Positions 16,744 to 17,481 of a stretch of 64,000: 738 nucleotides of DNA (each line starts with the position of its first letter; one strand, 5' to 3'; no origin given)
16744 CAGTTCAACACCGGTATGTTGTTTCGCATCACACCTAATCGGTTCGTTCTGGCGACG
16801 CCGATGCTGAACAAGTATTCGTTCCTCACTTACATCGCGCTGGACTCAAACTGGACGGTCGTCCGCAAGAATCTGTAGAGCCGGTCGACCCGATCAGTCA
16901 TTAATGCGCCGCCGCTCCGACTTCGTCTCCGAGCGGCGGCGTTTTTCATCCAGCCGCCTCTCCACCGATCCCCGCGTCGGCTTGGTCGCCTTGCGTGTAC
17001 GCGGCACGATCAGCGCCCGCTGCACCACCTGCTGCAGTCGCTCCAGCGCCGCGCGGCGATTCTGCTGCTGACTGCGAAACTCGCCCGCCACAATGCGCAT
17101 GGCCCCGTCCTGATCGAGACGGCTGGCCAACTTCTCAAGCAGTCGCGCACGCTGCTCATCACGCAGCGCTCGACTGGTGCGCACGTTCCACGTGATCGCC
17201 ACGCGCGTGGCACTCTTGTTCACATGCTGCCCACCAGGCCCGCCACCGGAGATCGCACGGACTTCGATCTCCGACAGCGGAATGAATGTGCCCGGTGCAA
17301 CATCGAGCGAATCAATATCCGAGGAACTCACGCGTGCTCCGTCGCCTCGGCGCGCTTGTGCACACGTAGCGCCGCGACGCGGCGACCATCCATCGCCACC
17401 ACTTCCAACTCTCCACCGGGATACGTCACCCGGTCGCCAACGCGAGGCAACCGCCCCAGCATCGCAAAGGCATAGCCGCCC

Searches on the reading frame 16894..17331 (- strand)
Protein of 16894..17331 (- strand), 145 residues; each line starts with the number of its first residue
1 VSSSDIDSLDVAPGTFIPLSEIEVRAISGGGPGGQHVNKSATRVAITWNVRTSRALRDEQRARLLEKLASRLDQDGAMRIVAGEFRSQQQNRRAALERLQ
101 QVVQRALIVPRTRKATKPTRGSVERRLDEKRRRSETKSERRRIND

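Call 68: search_protein_families(library=pfam, proteins=[window:16894-17331:-], max_evalue=0.001)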
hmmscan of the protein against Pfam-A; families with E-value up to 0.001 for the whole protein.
window:16894-17331:- (145 aa): 1 family
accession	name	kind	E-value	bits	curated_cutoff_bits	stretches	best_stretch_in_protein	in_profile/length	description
PF00472.26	RF-1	-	1.2e-16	61.1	35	1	17-145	7-114/116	RF-1 domain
